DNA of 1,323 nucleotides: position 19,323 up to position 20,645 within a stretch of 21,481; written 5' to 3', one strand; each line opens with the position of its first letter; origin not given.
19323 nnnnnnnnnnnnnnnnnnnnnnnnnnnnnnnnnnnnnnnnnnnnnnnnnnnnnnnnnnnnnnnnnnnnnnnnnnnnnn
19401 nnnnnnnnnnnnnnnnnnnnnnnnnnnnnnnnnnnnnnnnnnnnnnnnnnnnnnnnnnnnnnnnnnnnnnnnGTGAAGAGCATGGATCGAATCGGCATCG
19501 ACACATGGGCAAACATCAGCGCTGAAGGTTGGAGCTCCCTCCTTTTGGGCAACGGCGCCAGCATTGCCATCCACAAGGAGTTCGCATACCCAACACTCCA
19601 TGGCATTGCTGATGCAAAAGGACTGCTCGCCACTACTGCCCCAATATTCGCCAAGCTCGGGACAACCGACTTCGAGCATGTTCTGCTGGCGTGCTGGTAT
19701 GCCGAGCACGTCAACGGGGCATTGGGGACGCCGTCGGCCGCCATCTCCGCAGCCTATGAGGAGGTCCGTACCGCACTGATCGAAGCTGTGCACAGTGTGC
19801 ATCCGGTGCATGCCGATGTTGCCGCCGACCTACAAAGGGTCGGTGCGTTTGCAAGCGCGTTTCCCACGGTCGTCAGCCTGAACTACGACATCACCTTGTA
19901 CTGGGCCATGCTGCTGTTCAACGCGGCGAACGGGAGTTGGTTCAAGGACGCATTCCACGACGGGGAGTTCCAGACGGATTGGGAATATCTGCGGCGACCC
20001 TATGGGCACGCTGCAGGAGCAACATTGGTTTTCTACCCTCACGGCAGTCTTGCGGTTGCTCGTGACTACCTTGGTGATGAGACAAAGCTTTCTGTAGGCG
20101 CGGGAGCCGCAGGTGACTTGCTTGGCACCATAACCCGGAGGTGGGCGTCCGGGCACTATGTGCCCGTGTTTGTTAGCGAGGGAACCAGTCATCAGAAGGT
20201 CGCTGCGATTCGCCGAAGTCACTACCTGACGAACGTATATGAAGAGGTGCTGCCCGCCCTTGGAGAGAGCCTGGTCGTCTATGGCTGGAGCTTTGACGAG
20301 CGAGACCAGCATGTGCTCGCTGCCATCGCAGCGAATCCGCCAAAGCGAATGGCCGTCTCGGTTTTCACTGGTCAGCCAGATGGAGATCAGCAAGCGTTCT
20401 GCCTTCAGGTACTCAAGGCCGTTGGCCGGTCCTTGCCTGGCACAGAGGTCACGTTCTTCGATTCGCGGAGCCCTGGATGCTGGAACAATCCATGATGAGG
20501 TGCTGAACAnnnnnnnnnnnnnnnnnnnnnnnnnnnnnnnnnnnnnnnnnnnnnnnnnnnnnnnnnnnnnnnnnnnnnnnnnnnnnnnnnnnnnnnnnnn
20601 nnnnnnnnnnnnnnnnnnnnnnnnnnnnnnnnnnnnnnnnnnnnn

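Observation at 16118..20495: McrBC module extended by a translationally coupled SIR2-like (DUF4917-type) third gene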

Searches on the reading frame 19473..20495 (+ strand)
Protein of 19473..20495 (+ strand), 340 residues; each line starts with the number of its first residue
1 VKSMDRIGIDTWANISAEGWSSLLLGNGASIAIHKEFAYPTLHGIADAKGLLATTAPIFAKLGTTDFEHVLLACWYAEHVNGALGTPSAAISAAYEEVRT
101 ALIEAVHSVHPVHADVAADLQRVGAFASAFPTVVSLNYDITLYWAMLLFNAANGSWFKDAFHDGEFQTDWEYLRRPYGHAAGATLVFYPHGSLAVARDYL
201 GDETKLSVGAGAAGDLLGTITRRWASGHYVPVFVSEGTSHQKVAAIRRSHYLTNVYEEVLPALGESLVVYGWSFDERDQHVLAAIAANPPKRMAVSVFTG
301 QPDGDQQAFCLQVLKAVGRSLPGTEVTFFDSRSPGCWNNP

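Call 4: search_protein_families(library=pfam, proteins=[window:19473-20492:+], max_evalue=1)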
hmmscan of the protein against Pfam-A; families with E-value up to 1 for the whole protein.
window:19473-20492:+ (340 aa): 2 families
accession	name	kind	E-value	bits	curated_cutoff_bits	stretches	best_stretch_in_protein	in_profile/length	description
PF16263.11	DUF4917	-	2.3e-76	257.6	28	1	23-337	1-311/311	Domain of unknown function (DUF4917)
PF21161.3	P2R3B_EF-hand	-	0.12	12.7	27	1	139-154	27-42/60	P2R3B, EF-hand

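Call 5: search_protein_families(library=padloc, proteins=[window:19473-20492:+], max_evalue=1)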
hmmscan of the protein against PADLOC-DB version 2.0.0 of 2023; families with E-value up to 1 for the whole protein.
window:19473-20492:+ (340 aa): 2 families
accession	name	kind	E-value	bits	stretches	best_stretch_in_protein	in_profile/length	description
PDLC04961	PDC-S21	-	6.2e-101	336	1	4-339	9-330/336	-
PDLC04960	PDC-S21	-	6.6e-54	181.6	1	15-338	14-335/336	-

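Call 6: search_protein_families(library=ncbifam, proteins=[window:19473-20492:+], max_evalue=1)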
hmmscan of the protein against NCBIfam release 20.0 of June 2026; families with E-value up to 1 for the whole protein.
window:19473-20492:+ (340 aa): 1 family
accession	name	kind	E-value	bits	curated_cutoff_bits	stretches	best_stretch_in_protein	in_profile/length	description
NF000018.2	trim_DfrA10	exception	0.15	12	400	1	90-125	108-143/187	trimethoprim-resistant dihydrofolate reductase DfrA10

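Call 12: find_encoding_contigs(protein=window:19473-20495:+, flank=10000, max_places=10)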
Protein window:19473-20495:+ (340 aa): no gene with exactly this product is on record in the collection.

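Call 13: find_homologous_proteins(query=window:19473-20492:+)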
Query window:19473-20492:+ (340 aa): 478 proteins with E <= 0.001 among 8000 candidates; the best 120 are listed.
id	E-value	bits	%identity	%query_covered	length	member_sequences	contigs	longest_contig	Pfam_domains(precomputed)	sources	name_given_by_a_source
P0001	1.7e-218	743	96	99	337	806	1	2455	PF16263.11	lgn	-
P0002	3.1e-216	735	94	99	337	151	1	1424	PF16263.11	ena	-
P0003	2.1e-209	713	94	99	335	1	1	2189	PF16263.11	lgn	-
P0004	1.7e-206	703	91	99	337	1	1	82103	PF16263.11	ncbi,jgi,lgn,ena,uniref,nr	ncbi:DUF4917 family protein [Methylocaldum sp.]|uniref:DUF4917 family protein n=1 Tax=Methylocaldum 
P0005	8.4e-204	694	90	99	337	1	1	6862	PF16263.11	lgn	-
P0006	1.9e-202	690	89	99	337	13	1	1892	PF16263.11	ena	-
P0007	2.8e-201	686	88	99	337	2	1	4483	PF16263.11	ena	-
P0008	6.5e-201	685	89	99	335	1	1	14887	PF16263.11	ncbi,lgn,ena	-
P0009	2.6e-200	683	87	99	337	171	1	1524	PF16263.11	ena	-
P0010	3.0e-200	683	87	99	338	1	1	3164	PF16263.11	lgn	-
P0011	3.0e-200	683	87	99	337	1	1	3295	PF16263.11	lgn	-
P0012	5.8e-200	682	89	100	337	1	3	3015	PF16263.11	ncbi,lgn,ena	-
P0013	9.0e-200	681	89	100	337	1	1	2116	PF16263.11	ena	-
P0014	7.6e-199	678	87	99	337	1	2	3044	PF16263.11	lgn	-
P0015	8.7e-199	678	87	99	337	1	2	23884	PF16263.11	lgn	-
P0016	1.6e-198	677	88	99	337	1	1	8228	PF16263.11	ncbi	-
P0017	3.8e-198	676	88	99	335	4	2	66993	PF16263.11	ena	-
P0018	5.1e-198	675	89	99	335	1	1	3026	PF16263.11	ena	-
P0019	6.0e-198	675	89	99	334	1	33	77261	PF16263.11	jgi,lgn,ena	jgi:hypothetical protein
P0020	7.2e-198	675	89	99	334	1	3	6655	PF16263.11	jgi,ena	-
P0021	8.8e-198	674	89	99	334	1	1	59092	PF16263.11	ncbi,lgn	-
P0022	8.9e-198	674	89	99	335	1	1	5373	PF16263.11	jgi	-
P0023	9.1e-198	674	87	99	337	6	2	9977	PF16263.11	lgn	-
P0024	9.9e-198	674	86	99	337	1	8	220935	PF16263.11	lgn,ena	-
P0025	1.6e-197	674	88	99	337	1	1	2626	PF16263.11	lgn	-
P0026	2.8e-197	673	86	99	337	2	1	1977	PF16263.11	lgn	-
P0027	3.9e-197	672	86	99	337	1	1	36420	PF16263.11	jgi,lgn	jgi:hypothetical protein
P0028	4.4e-197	672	87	99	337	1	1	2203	PF16263.11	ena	-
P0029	6.8e-197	672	88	99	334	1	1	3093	PF16263.11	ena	-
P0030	8.4e-196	668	88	99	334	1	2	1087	PF16263.11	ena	-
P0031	9.4e-196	668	85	99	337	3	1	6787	PF16263.11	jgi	jgi:hypothetical protein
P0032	1.1e-195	668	87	99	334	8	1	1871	PF16263.11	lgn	-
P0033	1.6e-195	667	84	100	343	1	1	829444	PF16263.11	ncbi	ncbi:DUF4917 family protein [Hydrogenophaga aquatica]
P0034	5.9e-195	665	88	99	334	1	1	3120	PF16263.11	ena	-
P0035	3.6e-194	663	86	99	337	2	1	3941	PF16263.11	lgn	-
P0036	8.0e-194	661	86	99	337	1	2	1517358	PF16263.11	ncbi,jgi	jgi:hypothetical protein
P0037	1.3e-193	661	87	99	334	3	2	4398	PF16263.11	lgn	-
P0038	8.6e-193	658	86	99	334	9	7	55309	PF16263.11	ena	-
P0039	2.8e-192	656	85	99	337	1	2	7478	PF16263.11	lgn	-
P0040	3.0e-192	656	86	99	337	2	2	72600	PF16263.11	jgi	jgi:hypothetical protein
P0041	7.6e-192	655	86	99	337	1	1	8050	PF16263.11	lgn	-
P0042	8.3e-192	655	85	99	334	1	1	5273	PF16263.11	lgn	-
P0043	2.1e-191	654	85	99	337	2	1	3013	PF16263.11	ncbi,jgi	jgi:hypothetical protein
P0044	2.7e-191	653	84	99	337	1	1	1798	PF16263.11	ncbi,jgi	jgi:hypothetical protein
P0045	4.2e-191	653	85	99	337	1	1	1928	PF16263.11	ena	-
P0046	5.1e-191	652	83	99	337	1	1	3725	PF16263.11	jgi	jgi:hypothetical protein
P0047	6.4e-191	652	85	99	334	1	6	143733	PF16263.11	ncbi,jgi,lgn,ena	-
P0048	7.3e-191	652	85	99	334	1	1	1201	PF16263.11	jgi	jgi:hypothetical protein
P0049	1.1e-190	651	85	99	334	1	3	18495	PF16263.11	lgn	-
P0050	2.1e-190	650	85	99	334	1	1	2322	PF16263.11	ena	-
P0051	2.4e-190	650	85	99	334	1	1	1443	PF16263.11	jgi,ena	-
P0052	2.4e-190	650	85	99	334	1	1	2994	PF16263.11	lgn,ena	-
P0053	3.7e-190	649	82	100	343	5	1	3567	PF16263.11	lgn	-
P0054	8.8e-190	648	85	99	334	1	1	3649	PF16263.11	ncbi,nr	ncbi:MAG: DUF4917 family protein [Planctomycetales bacterium]|nr:DUF4917 family protein [Planctomyce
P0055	1.2e-189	648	85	99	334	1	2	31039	PF16263.11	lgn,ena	-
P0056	1.4e-189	648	84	99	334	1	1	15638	PF16263.11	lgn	-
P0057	1.6e-189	647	84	99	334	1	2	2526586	PF16263.11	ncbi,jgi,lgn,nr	ncbi:MAG: DUF4917 family protein [Nitrosomonas sp.]|nr:DUF4917 family protein [Nitrosomonas sp.]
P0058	1.7e-189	647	84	99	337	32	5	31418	PF16263.11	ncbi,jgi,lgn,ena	jgi:hypothetical protein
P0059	2.1e-189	647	85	99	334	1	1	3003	PF16263.11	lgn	-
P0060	4.6e-189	646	84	99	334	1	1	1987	PF16263.11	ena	-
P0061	5.1e-189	646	84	99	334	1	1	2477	PF16263.11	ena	-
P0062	9.8e-189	645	84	99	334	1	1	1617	PF16263.11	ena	-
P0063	1.7e-188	644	84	99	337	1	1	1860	PF16263.11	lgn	-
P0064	1.1e-187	641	84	99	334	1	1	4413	PF16263.11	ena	-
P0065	3.4e-186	636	83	99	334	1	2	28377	PF16263.11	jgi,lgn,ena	jgi:hypothetical protein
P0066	5.4e-186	636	85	99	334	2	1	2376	PF16263.11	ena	-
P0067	8.4e-186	635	83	99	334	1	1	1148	PF16263.11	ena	-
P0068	1.1e-185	635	83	99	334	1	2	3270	PF16263.11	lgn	-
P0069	1.2e-185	635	83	99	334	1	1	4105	PF16263.11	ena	-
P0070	2.3e-185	634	84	99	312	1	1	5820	PF16263.11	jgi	jgi:hypothetical protein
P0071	2.5e-185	634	82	99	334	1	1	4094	PF16263.11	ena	-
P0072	3.7e-185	633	82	99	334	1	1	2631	PF16263.11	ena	-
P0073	4.5e-185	633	82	99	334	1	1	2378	PF16263.11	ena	-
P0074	4.7e-185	633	82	99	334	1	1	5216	PF16263.11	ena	-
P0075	6.7e-185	632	82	99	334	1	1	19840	PF16263.11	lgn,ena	-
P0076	9.7e-185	632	83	99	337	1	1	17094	PF16263.11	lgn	-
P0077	1.0e-184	632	81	99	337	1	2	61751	PF16263.11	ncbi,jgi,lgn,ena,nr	ncbi:MAG: DUF4917 family protein [Nitrosospira sp.]|nr:DUF4917 family protein [Nitrosospira sp.]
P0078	1.1e-184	631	82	99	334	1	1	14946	PF16263.11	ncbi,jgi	jgi:hypothetical protein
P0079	1.8e-184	631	82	99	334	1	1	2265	PF16263.11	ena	-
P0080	4.1e-184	630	80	100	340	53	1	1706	PF16263.11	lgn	-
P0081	8.8e-184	628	80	100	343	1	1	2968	PF16263.11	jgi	-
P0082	1.2e-183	628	81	100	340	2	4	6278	PF16263.11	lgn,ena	-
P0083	1.3e-183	628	81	99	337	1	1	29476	PF16263.11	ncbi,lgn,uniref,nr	ncbi:protein of unknown function [Nitrosospira sp. Nsp14]|uniref:DUF4917 family protein n=1 Tax=Nitr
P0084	1.0e-182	625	82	99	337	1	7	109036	PF16263.11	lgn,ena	-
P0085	3.0e-182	623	77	99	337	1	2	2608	PF16263.11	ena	-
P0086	1.1e-181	621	77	99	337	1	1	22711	PF16263.11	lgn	-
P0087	2.3e-181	620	80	99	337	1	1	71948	PF16263.11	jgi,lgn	-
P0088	1.9e-179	614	85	94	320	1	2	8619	PF16263.11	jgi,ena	-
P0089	1.3e-178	611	80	99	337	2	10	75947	PF16263.11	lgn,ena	-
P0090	2.8e-178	610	88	90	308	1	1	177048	PF16263.11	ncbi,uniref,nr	ncbi:hypothetical protein A167_01114 [Alcanivorax sp. S71-1-4]|uniref:DUF4917 family protein n=1 Tax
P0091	3.1e-178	610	80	99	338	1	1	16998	PF16263.11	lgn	-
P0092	1.1e-175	602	76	100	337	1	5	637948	PF16263.11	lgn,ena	-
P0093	1.7e-175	601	77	99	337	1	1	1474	PF16263.11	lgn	-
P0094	1.3e-172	592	76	99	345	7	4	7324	PF16263.11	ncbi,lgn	-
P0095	1.8e-172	591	75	99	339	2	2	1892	PF16263.11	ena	-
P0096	9.3e-172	589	76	100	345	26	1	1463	PF16263.11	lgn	-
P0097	5.5e-171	586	75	99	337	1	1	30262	PF16263.11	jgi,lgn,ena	-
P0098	7.6e-171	586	82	94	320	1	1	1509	PF16263.11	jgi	-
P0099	1.3e-170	585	76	99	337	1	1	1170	PF16263.11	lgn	-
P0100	3.5e-169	580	88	85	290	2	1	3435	PF16263.11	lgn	-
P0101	2.9e-168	577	78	99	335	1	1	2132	PF16263.11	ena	-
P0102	1.3e-165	569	95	77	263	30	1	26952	PF16263.11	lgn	-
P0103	4.9e-165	567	74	99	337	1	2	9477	PF16263.11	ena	-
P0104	7.0e-165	566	91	80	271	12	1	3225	PF16263.11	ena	-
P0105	1.7e-164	565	73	99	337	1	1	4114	PF16263.11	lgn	-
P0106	2.3e-164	565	87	85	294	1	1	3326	PF16263.11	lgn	-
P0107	2.7e-163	561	85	86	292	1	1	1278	PF16263.11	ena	-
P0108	4.4e-163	560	72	99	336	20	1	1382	PF16263.11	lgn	-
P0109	8.2e-161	553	71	99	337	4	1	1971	PF16263.11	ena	-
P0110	3.3e-159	548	76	93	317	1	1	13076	PF16263.11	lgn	-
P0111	1.5e-158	546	72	99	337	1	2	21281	PF16263.11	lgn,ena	-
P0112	4.3e-156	537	89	80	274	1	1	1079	PF16263.11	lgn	-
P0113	6.8e-156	537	69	99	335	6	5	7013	PF16263.11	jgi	jgi:hypothetical protein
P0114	8.8e-156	536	91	76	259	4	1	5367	PF16263.11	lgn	-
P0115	9.9e-155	533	71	99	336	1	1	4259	PF16263.11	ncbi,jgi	jgi:hypothetical protein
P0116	1.8e-154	532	73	94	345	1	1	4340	PF16263.11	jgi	-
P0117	8.7e-153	527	89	76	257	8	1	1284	PF16263.11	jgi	-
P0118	1.3e-151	523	88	77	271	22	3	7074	PF16263.11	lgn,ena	-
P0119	2.4e-151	522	70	99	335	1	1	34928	PF16263.11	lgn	-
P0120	1.3e-149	516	67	99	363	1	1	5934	PF16263.11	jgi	jgi:hypothetical protein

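Call 15: find_encoding_contigs(protein=P0004, flank=10000, max_places=3)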
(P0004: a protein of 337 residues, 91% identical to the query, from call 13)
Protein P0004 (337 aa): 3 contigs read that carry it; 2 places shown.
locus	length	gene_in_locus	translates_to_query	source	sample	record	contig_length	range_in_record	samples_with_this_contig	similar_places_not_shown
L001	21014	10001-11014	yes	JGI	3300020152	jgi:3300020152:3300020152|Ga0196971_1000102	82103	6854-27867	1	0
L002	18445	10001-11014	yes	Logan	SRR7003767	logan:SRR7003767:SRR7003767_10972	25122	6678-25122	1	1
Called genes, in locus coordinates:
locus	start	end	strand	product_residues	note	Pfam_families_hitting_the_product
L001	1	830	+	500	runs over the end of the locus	PF12161:HsdM_N, PF02384:N6_Mtase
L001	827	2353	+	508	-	PF12161:HsdM_N, PF02384:N6_Mtase, PF01170:UPF0020 (weak), PF07669:Eco57I (weak)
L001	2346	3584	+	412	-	PF01420:Methylase_S (faint)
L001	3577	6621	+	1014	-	PF04313:HSDR_N, PF04851:ResIII, PF18766:SWI2_SNF2, PF22679:T1R_D3-like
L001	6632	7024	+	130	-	-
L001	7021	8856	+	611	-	PF28527:DUF8425, PF20720:nSTAND3 (weak), PF07728:AAA_5, PF28529:McrB_lid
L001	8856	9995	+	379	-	PF10117:McrBC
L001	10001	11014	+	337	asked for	PF16263:DUF4917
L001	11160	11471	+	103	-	PF01381:HTH_3, PF12844:HTH_19, PF13560:HTH_31 (faint)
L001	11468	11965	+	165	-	PF06114:Peptidase_M78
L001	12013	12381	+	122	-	-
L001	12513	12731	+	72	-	-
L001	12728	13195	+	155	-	PF11149:DUF2924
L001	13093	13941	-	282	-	PF13276:HTH_21, PF00665:rve, PF13683:rve_3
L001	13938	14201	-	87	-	PF01527:HTH_Tnp_1, PF13542:HTH_Tnp_ISL3 (weak), PF13384:HTH_23 (weak), PF13518:HTH_28 (weak)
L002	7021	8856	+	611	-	PF28527:DUF8425, PF20720:nSTAND3 (weak), PF07728:AAA_5, PF28529:McrB_lid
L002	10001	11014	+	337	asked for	PF16263:DUF4917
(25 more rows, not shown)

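Call 16: find_encoding_contigs(protein=P0033, flank=10000, max_places=3)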
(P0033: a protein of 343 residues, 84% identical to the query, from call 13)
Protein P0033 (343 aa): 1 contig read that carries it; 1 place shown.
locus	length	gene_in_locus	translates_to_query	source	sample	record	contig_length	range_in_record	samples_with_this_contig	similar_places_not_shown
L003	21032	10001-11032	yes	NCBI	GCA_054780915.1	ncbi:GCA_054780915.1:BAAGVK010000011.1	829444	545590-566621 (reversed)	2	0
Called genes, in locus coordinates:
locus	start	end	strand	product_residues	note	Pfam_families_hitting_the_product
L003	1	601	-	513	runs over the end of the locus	PF05228:CHASE4, PF00990:GGDEF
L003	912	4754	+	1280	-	PF08448:PAS_4, PF00512:HisKA, PF02518:HATPase_c, PF00072:Response_reg, PF00989:PAS, PF08447:PAS_3, PF08448:PAS_4, PF13426:PAS_9, +6 more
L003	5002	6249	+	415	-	PF13356:Arm-DNA-bind_3, PF22022:Phage_int_M, PF00589:Phage_integrase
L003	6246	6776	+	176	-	-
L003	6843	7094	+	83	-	-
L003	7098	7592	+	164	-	PF14090:HTH_39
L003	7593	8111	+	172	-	-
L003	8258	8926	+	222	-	-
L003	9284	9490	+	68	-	-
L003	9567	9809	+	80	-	-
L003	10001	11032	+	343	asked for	PF16263:DUF4917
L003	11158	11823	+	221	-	-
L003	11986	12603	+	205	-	PF13737:DDE_Tnp_1_5, PF01609:DDE_Tnp_1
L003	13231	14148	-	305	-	PF01145:Band_7, PF16200:Band_7_C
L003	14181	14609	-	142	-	PF01957:NfeD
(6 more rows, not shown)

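Call 21: search_solved_structures(query=A1, max_evalue=10, show_alignments=3)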
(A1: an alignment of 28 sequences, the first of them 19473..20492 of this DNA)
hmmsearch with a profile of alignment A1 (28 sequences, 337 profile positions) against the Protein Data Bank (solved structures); distinct sequences matched with E-value up to 10: 0.

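Call 23: find_encoding_contigs(protein=P0057, flank=8000, max_places=3)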
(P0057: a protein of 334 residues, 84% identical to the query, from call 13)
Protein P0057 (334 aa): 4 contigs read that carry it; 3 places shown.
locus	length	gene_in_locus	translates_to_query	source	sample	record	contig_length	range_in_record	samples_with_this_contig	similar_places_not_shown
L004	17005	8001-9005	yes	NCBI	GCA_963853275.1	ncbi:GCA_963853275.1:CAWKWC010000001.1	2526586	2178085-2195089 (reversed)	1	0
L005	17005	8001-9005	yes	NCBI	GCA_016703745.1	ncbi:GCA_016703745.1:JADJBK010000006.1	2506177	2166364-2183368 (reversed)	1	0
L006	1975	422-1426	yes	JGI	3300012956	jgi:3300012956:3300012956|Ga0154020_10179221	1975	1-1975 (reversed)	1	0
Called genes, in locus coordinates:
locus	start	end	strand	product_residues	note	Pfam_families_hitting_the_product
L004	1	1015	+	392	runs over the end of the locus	PF00487:FA_desaturase, PF01610:DDE_Tnp_ISL3 (weak)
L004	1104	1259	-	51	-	PF00471:Ribosomal_L33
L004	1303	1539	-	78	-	PF00830:Ribosomal_L28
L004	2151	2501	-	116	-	PF04972:BON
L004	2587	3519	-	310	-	PF01745:IPT (faint), PF01715:IPPT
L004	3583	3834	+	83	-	PF11137:DUF2909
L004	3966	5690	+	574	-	PF00999:Na_H_Exchanger, PF02254:TrkA_N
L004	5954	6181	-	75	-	-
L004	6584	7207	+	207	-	-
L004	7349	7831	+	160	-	PF05717:TnpB_IS66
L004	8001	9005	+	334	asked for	PF16263:DUF4917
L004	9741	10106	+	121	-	-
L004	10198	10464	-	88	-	PF05016:ParE_toxin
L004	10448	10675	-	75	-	-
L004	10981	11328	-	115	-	-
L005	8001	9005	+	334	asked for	PF16263:DUF4917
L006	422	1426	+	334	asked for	PF16263:DUF4917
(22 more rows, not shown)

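Call 24: find_encoding_contigs(protein=P0092, flank=8000, max_places=3)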
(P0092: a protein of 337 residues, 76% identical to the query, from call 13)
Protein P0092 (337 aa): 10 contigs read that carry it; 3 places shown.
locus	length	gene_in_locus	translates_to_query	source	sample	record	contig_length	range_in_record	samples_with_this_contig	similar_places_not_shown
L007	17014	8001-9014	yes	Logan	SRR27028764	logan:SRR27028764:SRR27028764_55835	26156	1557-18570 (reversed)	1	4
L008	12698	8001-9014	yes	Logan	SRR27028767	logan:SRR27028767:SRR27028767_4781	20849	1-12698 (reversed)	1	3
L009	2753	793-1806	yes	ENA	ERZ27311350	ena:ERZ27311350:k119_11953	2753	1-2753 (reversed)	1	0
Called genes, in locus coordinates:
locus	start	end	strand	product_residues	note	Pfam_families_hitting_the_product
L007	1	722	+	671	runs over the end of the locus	PF02518:HATPase_c (weak), PF13589:HATPase_c_3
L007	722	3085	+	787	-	PF10593:Z1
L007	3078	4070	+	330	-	PF14390:DUF4420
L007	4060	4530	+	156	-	PF03852:Vsr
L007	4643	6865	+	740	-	PF28527:DUF8425, PF20720:nSTAND3 (weak), PF07728:AAA_5, PF28529:McrB_lid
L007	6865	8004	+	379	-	PF10117:McrBC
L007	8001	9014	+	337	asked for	PF16263:DUF4917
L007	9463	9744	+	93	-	-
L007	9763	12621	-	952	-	PF07916:TraG_N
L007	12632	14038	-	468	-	PF06122:TraH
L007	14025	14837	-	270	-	PF13728:TraF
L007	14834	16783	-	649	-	PF06986:F_T4SS_TraN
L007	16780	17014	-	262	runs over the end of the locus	PF09673:TrbC_Ftype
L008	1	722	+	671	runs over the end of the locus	PF02518:HATPase_c (weak), PF13589:HATPase_c_3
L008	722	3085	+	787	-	PF10593:Z1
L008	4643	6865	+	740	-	PF28527:DUF8425, PF20720:nSTAND3 (weak), PF07728:AAA_5, PF28529:McrB_lid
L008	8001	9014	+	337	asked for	PF16263:DUF4917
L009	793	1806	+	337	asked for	PF16263:DUF4917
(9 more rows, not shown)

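Call 26: predict_structure(alignment_id=A1)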
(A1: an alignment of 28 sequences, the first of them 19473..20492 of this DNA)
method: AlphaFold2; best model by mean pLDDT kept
length: 340 residues; sequences in the alignment: 28
mean_pLDDT: 68.0   pTM: 0.70
mean pLDDT of the five models: 68.0, 67.5, 62.6, 49.3, 46.5
residues with pLDDT >= 90: 51; 70-90: 88; 50-70: 147; < 50: 54
segments of 3 or more residues with pLDDT < 50: 1-3, 70-85, 111-114, 189-195, 208-218, 234-236
pLDDT, mean of each block of 10 residues (from residue 1): 71 89 80 64 66 61 51 46 52 59 57 61 81 71 67 69 60 66 55 50 53 45 51 53 63 78 89 80 91 87 90 93 94 70
secondary structure, 60 per line:
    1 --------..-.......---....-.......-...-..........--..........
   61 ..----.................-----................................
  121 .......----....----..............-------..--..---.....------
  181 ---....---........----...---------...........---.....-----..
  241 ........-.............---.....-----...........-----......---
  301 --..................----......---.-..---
elements in order: H12-18 E22-25 H27-33 H39-48 H51-62 H67-83 H89-127 E132-135 H140-153 H170-174 E184-187 E191-198 E203-205 H215-225 E229-233 H239-248 H250-262 E266-270 H276-286 E292-297 H303-320 E325-330
